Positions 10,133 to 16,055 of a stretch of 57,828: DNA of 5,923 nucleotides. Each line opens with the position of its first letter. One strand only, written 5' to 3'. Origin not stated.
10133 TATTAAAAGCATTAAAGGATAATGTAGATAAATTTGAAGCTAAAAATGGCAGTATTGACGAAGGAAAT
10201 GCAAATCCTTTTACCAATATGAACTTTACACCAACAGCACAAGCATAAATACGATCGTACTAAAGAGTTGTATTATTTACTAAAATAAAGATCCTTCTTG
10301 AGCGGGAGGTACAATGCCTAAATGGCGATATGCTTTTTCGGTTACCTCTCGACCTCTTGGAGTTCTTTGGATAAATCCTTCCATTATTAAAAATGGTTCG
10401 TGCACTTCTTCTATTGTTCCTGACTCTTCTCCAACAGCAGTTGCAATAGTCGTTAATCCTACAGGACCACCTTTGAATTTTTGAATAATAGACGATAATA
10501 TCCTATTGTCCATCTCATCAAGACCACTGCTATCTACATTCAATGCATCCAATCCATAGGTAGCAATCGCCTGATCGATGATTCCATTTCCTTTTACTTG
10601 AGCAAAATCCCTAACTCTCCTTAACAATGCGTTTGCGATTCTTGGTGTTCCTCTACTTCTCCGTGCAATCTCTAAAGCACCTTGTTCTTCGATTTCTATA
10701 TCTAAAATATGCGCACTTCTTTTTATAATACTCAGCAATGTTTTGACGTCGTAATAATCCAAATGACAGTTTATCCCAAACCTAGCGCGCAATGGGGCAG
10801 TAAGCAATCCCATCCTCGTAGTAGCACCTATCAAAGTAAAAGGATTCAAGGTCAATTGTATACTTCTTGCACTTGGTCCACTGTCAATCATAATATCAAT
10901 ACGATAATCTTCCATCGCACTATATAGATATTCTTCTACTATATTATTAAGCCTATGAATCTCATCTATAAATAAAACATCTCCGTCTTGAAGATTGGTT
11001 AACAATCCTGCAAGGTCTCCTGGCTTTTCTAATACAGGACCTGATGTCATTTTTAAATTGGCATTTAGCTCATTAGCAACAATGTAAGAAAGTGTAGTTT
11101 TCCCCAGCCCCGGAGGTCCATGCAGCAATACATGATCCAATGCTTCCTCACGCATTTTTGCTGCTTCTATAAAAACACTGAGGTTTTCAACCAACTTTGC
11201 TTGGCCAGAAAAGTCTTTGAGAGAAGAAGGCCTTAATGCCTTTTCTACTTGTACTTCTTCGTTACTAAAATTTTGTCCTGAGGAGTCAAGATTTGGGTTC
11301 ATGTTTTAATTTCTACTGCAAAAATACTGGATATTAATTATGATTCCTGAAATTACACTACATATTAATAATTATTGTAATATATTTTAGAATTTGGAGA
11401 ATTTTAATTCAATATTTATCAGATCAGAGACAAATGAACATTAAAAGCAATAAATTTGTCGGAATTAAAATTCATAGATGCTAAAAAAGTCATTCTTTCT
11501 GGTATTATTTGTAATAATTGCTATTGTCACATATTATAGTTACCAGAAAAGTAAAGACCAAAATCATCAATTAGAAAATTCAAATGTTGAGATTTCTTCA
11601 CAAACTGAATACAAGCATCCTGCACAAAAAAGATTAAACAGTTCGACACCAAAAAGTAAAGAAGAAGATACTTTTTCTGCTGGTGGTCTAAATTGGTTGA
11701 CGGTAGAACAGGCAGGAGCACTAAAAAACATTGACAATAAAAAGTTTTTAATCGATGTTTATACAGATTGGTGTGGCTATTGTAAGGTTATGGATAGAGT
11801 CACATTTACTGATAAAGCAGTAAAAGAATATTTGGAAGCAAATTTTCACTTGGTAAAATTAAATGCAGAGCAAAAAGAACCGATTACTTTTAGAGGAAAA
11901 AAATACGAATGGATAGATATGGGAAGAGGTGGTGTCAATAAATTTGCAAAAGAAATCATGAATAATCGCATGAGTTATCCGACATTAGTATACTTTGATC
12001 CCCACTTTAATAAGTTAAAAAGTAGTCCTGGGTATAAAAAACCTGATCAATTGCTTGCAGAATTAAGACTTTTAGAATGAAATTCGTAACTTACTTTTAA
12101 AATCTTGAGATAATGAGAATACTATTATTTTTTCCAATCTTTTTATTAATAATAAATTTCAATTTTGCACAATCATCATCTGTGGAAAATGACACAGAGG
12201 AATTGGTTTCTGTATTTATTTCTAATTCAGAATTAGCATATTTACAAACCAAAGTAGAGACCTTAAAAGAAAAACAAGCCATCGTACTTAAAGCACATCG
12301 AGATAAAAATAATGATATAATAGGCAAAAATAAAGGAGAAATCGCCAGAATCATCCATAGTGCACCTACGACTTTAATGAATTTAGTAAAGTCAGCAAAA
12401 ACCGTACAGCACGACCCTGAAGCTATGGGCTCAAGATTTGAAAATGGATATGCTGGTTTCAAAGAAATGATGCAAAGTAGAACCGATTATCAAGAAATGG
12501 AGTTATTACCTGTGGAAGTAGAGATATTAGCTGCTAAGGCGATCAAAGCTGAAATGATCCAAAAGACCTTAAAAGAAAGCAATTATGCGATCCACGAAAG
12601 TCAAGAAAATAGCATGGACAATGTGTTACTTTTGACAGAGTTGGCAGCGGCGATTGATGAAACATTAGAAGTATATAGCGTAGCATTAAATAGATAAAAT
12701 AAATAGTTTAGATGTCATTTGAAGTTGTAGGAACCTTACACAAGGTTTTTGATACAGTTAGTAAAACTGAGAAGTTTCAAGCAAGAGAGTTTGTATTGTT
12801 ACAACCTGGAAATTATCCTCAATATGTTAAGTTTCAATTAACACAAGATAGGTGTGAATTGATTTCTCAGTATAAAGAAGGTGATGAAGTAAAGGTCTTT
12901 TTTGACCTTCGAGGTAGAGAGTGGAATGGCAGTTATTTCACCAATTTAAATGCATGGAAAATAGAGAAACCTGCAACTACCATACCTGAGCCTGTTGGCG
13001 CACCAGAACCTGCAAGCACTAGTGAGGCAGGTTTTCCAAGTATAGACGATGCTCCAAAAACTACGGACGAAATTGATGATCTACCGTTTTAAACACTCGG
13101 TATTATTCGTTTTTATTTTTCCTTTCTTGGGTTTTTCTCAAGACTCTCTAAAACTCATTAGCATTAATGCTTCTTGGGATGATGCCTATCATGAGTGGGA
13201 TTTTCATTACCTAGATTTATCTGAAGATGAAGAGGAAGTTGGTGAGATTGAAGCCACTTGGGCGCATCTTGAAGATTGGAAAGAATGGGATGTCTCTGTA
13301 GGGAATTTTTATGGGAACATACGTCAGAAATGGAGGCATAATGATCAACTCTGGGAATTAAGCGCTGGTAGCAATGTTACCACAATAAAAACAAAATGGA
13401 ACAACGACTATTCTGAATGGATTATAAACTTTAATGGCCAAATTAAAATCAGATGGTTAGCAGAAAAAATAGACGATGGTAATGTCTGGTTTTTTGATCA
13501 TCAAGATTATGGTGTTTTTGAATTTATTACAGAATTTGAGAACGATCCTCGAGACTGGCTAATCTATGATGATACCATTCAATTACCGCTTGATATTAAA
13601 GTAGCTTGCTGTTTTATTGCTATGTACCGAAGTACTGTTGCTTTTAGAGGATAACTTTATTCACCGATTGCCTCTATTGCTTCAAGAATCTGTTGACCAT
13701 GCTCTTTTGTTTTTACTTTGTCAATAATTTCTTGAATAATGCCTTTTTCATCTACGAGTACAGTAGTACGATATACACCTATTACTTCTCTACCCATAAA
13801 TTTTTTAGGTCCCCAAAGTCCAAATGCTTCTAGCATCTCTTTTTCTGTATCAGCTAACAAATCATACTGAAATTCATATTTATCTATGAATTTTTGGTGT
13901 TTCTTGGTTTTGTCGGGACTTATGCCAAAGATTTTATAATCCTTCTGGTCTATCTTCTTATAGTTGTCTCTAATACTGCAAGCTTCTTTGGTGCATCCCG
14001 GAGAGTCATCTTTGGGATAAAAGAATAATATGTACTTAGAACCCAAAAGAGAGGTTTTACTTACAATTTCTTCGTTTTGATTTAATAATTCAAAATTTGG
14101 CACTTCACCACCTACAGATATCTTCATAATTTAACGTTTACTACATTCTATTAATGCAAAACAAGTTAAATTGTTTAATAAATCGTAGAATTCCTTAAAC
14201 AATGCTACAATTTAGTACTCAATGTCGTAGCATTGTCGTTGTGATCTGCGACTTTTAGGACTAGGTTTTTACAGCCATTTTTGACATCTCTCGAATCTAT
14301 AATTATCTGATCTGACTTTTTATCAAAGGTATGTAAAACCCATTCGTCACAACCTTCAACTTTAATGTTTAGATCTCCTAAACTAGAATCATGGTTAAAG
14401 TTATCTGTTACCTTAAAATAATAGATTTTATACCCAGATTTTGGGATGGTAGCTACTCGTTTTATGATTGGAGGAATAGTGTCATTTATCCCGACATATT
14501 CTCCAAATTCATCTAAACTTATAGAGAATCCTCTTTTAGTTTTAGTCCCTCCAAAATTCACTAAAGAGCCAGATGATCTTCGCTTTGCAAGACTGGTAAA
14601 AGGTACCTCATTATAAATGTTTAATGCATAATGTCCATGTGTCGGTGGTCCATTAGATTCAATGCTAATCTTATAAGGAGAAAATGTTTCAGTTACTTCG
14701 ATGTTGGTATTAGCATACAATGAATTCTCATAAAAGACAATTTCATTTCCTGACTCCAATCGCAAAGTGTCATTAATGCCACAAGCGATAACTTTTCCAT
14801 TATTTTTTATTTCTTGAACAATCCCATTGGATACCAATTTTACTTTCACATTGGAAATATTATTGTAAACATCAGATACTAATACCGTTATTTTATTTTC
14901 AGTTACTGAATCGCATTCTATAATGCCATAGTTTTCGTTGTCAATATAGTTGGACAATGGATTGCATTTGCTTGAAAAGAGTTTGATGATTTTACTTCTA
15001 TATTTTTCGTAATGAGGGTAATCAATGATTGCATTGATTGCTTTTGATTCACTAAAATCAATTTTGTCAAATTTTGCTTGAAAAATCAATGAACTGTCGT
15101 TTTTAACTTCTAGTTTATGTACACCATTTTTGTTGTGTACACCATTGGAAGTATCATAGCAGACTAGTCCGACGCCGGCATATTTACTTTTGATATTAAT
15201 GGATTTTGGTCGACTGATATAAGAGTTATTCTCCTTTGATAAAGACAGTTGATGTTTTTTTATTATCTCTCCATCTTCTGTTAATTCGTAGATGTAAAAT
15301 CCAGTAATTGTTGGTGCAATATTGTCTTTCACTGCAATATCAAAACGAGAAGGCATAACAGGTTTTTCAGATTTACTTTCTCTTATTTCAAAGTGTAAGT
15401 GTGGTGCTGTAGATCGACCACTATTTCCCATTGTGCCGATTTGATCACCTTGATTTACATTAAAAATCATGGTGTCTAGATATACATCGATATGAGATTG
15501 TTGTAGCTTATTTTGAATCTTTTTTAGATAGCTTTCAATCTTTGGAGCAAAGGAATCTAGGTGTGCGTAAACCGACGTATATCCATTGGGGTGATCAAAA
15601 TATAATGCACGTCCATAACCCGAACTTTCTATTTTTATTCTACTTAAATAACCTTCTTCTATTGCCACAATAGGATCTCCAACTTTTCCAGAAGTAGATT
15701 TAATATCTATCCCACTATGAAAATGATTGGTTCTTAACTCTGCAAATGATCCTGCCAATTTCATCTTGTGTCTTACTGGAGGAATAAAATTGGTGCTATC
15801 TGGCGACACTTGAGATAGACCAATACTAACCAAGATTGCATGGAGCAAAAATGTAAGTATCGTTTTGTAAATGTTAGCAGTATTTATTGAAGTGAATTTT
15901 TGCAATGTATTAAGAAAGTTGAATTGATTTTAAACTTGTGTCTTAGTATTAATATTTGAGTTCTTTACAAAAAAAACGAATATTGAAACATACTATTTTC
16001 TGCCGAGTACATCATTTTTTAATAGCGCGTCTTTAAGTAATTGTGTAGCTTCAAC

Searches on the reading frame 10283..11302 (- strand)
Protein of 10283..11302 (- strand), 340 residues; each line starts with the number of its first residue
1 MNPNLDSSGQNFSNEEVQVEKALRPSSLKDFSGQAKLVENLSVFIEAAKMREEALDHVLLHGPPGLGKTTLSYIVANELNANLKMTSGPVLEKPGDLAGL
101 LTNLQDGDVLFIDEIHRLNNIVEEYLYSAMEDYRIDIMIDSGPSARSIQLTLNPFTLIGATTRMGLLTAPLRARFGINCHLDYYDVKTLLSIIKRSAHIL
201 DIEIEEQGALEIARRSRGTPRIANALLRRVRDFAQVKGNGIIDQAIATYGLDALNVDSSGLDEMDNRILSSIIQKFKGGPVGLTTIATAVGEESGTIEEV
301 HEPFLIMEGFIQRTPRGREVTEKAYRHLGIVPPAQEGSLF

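Call 79: search_protein_families(library=pfam, proteins=[window:10283-11302:-], max_evalue=0.0001)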
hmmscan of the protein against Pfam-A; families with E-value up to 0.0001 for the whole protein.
window:10283-11302:- (340 aa): 6 families
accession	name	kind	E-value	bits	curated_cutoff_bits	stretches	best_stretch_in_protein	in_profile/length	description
PF05496.18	RuvB_N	-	1.7e-78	262.4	27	1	23-181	1-159/159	Holliday junction DNA helicase RuvB P-loop domain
PF17864.7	AAA_lid_4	-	5.9e-32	109.7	27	1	184-257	1-74/74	RuvB AAA lid domain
PF05491.19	RuvB_C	-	1.4e-26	92.6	24.7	1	259-328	2-71/72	RuvB C-terminal winged helix domain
PF00004.35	AAA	-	5.4e-21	75.8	21.2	1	58-181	1-129/131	ATPase family associated with various cellular activities (AAA)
PF07728.20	AAA_5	-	5.7e-08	33.3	22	1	57-175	1-139/139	AAA domain (dynein-related subfamily)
PF06068.19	TIP49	-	6.5e-05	22.7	23.8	0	30-85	25-80/347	TIP49 P-loop domain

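Call 81: find_encoding_contigs(protein=window:10283-11302:-, flank=500, max_places=3)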
Protein window:10283-11302:- (340 aa): 4 contigs read that carry it; 1 place shown.
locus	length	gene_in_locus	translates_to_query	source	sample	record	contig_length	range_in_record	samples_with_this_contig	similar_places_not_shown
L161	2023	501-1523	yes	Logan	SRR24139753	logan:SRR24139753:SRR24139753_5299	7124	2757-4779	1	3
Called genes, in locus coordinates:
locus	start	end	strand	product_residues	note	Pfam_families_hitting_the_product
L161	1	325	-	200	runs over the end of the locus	PF03190:Thioredox_DsbH (weak), PF00085:Thioredoxin (weak), PF13899:Thioredoxin_7, PF13098:Thioredoxin_2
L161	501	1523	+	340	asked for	PF05496:RuvB_N, PF00004:AAA, PF07728:AAA_5 (weak), PF17864:AAA_lid_4, PF05491:WHD_RuvB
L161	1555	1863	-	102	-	PF11950:DUF3467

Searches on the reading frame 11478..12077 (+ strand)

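Call 79: search_protein_families(library=pfam, proteins=[window:11478-12077:+], max_evalue=0.0001)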
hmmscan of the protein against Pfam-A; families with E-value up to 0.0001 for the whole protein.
window:11478-12077:+ (200 aa): 4 families
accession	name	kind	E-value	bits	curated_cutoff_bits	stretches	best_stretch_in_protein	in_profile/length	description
PF13098.12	Thioredoxin_2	-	1.7e-12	48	27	1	86-196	4-104/104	Thioredoxin-like domain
PF13899.12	Thioredoxin_7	-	2.6e-11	43.9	27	1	76-175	6-83/83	Thioredoxin-like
PF00085.26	Thioredoxin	-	4.8e-07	30.2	23.5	1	86-135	17-63/103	Thioredoxin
PF03190.21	Thioredox_DsbH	-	1.2e-06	29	27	1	79-134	29-84/163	Protein of unknown function, DUF255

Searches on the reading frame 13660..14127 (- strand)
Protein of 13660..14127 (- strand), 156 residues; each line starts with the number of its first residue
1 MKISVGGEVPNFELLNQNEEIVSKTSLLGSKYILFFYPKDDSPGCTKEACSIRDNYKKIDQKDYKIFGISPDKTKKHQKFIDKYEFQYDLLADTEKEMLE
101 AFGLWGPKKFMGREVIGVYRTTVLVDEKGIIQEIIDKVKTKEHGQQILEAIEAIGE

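Call 80: search_protein_families(library=pfam, proteins=[window:13660-14127:-], max_evalue=0.0001)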
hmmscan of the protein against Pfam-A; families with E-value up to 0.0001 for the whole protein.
window:13660-14127:- (156 aa): 2 families
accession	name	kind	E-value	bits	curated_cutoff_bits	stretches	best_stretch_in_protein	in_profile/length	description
PF00578.27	AhpC-TSA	-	1.4e-34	119.1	26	1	5-133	1-123/124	AhpC/TSA family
PF08534.16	Redoxin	-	3.9e-17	62.9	26.6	1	5-140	2-137/148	Redoxin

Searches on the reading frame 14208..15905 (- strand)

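Call 79: search_protein_families(library=pfam, proteins=[window:14208-15905:-], max_evalue=0.0001)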
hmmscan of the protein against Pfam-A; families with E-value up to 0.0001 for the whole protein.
window:14208-15905:- (566 aa): 1 family
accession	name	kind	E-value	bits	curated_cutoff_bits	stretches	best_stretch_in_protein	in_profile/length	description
PF01551.29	Peptidase_M23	-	2.1e-20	73.1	28.7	2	62-124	2-60/96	Peptidase family M23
